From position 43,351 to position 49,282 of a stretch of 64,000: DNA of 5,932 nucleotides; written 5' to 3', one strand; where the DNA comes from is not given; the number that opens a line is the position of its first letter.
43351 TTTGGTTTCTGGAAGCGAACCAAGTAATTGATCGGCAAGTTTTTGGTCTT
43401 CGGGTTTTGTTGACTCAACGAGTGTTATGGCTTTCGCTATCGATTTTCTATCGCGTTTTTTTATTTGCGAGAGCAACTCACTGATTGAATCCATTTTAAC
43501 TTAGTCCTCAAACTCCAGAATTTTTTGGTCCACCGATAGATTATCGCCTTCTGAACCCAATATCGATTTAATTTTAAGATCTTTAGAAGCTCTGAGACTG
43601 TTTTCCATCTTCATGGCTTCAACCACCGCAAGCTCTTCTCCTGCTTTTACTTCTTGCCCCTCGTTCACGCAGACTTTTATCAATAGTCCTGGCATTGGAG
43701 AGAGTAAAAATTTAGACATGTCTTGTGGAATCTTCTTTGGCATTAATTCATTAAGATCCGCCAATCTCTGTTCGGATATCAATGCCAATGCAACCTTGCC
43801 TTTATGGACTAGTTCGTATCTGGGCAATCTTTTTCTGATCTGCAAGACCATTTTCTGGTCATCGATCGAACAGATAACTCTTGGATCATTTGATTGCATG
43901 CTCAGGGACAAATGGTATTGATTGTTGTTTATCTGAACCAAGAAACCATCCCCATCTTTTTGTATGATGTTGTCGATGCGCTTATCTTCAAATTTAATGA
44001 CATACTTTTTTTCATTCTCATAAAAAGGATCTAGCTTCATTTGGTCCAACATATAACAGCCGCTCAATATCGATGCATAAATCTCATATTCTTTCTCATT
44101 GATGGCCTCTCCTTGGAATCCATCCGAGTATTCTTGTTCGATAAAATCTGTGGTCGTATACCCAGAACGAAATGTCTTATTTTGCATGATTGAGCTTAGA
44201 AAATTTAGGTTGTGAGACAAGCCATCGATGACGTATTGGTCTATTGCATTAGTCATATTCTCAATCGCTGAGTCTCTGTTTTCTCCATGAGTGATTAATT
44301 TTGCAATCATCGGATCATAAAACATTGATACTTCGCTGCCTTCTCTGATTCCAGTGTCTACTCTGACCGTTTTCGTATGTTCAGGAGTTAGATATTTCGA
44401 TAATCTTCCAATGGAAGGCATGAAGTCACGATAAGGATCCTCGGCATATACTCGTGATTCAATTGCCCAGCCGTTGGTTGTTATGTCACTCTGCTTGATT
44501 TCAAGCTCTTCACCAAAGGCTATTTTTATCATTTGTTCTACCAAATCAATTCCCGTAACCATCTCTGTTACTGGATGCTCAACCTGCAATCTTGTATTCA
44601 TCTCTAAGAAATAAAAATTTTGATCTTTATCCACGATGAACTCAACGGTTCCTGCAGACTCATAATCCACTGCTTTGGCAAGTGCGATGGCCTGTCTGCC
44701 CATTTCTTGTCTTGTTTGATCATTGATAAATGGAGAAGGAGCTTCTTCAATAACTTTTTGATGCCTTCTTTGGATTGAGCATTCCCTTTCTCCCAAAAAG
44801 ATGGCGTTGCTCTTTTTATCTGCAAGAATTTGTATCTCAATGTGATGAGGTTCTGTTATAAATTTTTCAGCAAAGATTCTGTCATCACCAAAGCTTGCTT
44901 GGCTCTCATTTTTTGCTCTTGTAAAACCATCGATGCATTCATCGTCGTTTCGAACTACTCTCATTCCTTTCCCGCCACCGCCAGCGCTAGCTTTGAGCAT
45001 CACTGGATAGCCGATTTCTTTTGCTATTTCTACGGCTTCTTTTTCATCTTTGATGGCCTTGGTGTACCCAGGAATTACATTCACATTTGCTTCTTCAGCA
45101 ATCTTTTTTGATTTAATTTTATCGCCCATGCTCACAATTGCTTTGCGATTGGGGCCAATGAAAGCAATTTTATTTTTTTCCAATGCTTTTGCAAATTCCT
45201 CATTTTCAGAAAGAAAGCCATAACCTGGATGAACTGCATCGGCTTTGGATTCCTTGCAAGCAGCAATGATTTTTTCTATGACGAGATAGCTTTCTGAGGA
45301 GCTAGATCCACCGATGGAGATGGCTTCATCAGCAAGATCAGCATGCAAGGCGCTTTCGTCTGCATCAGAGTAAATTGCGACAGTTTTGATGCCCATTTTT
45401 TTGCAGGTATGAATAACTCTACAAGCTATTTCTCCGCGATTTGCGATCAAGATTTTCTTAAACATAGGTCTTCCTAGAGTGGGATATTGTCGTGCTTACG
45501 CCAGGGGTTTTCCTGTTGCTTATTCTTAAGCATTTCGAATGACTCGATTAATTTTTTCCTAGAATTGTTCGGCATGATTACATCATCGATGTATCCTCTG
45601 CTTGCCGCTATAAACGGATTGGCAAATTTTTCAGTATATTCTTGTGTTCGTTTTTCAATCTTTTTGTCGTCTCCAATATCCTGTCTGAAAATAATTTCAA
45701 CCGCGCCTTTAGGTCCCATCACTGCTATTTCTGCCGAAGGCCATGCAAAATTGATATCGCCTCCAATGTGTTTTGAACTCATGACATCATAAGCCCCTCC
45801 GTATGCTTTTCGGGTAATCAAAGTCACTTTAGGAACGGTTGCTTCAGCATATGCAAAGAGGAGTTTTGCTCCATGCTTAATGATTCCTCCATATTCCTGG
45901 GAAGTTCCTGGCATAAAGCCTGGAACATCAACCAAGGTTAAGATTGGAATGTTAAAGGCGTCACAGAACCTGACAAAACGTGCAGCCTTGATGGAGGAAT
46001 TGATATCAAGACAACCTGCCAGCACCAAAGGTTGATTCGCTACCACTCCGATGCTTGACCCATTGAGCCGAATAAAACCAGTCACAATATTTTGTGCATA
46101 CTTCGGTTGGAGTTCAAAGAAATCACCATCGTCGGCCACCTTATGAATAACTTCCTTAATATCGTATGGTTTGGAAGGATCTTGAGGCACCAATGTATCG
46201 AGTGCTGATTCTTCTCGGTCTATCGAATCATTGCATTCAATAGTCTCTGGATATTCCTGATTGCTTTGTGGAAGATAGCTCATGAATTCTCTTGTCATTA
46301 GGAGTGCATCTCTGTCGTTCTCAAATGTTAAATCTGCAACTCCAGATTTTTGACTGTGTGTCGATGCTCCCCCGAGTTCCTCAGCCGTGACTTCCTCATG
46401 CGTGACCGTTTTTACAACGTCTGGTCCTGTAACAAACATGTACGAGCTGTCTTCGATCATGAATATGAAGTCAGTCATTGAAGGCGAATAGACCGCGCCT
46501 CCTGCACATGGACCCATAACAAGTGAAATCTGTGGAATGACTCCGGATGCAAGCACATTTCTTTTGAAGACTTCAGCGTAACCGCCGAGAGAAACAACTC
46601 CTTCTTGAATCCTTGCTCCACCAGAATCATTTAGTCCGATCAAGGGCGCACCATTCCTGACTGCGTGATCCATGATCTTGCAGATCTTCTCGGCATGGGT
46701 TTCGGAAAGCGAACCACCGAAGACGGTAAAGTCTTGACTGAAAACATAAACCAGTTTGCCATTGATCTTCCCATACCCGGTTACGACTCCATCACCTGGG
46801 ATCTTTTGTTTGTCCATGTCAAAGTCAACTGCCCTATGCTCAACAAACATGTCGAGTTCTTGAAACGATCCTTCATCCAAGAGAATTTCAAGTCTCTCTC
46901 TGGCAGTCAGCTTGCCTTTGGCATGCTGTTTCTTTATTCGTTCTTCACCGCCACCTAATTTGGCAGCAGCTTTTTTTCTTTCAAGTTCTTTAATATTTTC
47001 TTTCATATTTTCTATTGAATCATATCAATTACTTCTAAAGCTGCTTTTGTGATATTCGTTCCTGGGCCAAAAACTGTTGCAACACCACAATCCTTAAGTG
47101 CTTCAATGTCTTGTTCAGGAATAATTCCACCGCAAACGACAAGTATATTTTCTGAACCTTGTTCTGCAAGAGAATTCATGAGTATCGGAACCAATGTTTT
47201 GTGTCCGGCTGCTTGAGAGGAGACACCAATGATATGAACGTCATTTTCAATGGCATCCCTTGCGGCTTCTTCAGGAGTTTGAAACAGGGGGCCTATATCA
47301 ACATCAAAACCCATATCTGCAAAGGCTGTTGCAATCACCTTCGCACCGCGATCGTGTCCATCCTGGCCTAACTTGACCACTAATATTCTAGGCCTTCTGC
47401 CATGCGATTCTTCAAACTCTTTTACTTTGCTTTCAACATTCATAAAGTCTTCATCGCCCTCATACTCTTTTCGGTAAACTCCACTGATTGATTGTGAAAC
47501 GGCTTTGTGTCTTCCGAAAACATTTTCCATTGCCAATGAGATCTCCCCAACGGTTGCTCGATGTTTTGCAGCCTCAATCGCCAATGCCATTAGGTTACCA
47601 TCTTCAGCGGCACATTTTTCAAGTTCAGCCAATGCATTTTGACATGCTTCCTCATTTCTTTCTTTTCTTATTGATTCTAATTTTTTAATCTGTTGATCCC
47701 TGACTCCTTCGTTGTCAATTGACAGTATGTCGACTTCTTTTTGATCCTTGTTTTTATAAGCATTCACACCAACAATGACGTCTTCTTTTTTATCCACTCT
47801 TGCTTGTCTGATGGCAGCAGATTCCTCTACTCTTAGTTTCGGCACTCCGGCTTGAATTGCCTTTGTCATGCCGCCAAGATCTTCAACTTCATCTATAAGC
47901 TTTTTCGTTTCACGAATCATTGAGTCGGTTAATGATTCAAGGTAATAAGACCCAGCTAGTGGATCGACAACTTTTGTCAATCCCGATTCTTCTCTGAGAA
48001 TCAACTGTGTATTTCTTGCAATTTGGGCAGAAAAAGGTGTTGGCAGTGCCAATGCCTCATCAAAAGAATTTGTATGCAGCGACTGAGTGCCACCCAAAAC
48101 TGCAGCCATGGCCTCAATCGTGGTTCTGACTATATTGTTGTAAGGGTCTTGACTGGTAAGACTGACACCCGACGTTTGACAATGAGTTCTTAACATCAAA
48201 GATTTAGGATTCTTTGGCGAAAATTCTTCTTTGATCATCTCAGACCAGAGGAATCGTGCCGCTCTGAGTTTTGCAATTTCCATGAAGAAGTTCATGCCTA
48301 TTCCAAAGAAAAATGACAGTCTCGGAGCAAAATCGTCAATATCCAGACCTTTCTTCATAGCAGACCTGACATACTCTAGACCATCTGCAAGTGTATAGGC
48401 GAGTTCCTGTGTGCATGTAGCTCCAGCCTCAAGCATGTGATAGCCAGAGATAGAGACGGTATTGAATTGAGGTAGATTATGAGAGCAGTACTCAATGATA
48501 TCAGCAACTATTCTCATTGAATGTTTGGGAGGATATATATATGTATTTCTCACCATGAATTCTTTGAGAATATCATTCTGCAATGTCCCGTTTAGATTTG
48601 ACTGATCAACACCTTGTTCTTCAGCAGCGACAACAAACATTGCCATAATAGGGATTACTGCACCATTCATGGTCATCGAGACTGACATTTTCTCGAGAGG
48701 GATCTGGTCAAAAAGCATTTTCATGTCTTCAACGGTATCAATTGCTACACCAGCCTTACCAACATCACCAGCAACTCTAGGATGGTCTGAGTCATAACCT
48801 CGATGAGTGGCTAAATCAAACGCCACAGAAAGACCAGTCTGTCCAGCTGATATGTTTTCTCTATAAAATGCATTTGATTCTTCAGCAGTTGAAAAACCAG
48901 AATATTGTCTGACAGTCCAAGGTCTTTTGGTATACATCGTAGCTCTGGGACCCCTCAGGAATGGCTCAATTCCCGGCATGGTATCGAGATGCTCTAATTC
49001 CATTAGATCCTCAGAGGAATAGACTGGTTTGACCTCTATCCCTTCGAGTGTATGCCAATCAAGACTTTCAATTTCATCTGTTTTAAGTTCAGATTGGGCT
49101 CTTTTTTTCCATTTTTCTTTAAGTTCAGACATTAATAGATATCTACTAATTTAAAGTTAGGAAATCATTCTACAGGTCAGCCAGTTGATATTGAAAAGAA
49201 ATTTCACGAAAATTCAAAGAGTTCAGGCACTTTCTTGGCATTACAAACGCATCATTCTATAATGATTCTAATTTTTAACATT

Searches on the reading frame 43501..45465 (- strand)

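Call 42: search_protein_families(library=ncbifam, proteins=[window:43501-45465:-])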
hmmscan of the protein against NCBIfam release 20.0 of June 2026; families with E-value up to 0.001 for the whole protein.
window:43501-45465:- (654 aa): 50 families (the best 25 are shown)
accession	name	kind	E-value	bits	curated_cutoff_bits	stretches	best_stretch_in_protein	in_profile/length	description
NF006367.0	PRK08591.1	subfamily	1.1e-189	630.8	597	1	1-446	1-445/451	acetyl-CoA carboxylase biotin carboxylase subunit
NF006406.0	PRK08654.1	equivalog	4.1e-189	629.2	739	1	1-445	1-443/499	acetyl-CoA carboxylase biotin carboxylase subunit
NF009554.0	PRK12999.1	equivalog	3.4e-186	621.3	965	2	1-445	4-455/1147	pyruvate carboxylase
NF004085.0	PRK05586.1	equivalog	6.9e-185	615.2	723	1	1-447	1-446/448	acetyl-CoA carboxylase biotin carboxylase subunit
TIGR02712.1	urea_carbox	equivalog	2.7e-181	605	1303.85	2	2-444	1-441/1201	urea carboxylase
TIGR00514.1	accC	equivalog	4.7e-181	602.5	626.5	1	1-445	1-444/449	acetyl-CoA carboxylase biotin carboxylase subunit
TIGR01235.1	pyruv_carbox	equivalog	3.4e-169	564.7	1114.45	2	4-445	1-451/1143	pyruvate carboxylase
NF006286.0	PRK08462.1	equivalog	3.6e-160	533.6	740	1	2-445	4-444/445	acetyl-CoA carboxylase biotin carboxylase subunit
NF009471.0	PRK12833.1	equivalog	2.3e-159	530.9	686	1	3-447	6-449/467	acetyl-CoA carboxylase biotin carboxylase subunit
NF005525.0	PRK07178.1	equivalog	4.1e-153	510.4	768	1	1-445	1-442/471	acetyl-CoA carboxylase biotin carboxylase subunit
NF006287.0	PRK08463.1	equivalog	4.9e-151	503.8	775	1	1-466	1-467/479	acetyl-CoA carboxylase subunit A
TIGR01369.1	CPSaseII_lrg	equivalog_domain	9.1e-23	79.8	1027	1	89-335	643-887/1052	carbamoyl-phosphate synthase (glutamine-hydrolyzing) large subunit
NF003671.0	PRK05294.1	equivalog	1.6e-19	69.1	599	1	64-339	616-886/1058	carbamoyl-phosphate synthase large subunit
NF053643.1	Ddl_archaea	equivalog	2.6e-18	66.1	500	1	74-319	61-298/367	putative pseudomurein biosynthesis ATP-grasp protein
NF006761.0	PRK09282.1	domain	1.3e-15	57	402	1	509-652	468-589/591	pyruvate carboxylase subunit B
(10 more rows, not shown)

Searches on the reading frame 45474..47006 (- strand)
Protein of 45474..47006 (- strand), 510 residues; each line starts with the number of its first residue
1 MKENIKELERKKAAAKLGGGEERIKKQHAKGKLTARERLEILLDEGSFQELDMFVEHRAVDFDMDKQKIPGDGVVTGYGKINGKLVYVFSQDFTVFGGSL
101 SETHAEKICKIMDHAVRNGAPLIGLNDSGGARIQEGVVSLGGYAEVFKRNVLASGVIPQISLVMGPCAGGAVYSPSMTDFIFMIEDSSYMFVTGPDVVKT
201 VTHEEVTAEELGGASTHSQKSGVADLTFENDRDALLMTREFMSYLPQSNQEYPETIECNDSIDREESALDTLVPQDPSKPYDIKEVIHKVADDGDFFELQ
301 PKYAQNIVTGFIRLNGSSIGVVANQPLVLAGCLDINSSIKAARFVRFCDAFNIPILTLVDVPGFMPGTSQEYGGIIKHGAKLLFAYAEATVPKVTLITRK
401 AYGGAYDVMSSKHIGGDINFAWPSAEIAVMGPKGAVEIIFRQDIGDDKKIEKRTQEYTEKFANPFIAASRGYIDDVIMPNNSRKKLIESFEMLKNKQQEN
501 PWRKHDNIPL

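Call 43: search_protein_families(library=ncbifam, proteins=[window:45474-47006:-])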
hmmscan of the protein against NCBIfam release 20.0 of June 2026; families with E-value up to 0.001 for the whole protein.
window:45474-47006:- (510 aa): 9 families
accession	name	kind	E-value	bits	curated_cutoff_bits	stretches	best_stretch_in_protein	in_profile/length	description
TIGR01117.1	mmdA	subfamily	1.6e-243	809.1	998.8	1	3-510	1-512/512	methylmalonyl-CoA decarboxylase subunit alpha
TIGR00515.1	accD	equivalog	2.2e-24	86.3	317.45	1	32-205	56-242/285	acetyl-CoA carboxylase, carboxyltransferase subunit beta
TIGR03133.1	malonate_beta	equivalog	2.5e-21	76.2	278.15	1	33-202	6-183/274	biotin-independent malonate decarboxylase subunit beta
NF005530.0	PRK07189.1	equivalog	2.6e-21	76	228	1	32-201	15-192/303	biotin-independent malonate decarboxylase subunit beta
NF041504.1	AccA_sub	subfamily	3.9e-14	52.7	300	2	331-405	73-148/257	carboxyltransferase subunit alpha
NF004344.0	PRK05724.1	equivalog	1.1e-12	47.8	357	1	340-442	139-237/319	acetyl-CoA carboxylase carboxyltransferase subunit alpha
TIGR00513.1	accA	equivalog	6.6e-12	45.4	319.3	1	340-440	139-235/321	acetyl-CoA carboxylase carboxyl transferase subunit alpha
TIGR03134.1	malonate_gamma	equivalog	3e-07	30.2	237.15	1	314-438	30-168/258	biotin-independent malonate decarboxylase subunit gamma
NF008971.0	PRK12319.1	equivalog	1.4e-06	28.1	406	0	339-441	85-183/256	acetyl-CoA carboxylase carboxyl transferase subunit alpha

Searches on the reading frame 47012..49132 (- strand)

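Call 42: search_protein_families(library=ncbifam, proteins=[window:47012-49132:-])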
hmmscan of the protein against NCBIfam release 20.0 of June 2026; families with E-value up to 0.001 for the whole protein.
window:47012-49132:- (706 aa): 7 families
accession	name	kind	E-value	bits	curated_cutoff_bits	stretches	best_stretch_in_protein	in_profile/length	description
NF006944.0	PRK09426.1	equivalog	0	1237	876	1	6-705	15-714/721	methylmalonyl-CoA mutase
TIGR00641.1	acid_CoA_mut_N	subfamily_domain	9.1e-267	885.5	303.8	1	26-546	1-526/528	methylmalonyl-CoA mutase N-terminal domain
NF045497.1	IsobCoAmut_IcmF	equivalog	2.4e-103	346.8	1500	3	179-542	707-1072/1076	fused isobutyryl-CoA mutase/GTPase IcmF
TIGR00642.1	mmCoA_mut_beta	equivalog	2.4e-80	270.5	617.25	1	10-464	27-455/620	methylmalonyl-CoA mutase small subunit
TIGR00640.1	acid_CoA_mut_C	subfamily_domain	5.4e-56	188.2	57.45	1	579-705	1-127/132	methylmalonyl-CoA mutase C-terminal domain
NF002612.0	PRK02261.1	equivalog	1.9e-06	27.5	110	1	583-698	6-127/148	methylaspartate mutase subunit S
TIGR01501.1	MthylAspMutase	equivalog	2.1e-06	27.5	135.8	1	583-696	4-123/134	methylaspartate mutase subunit S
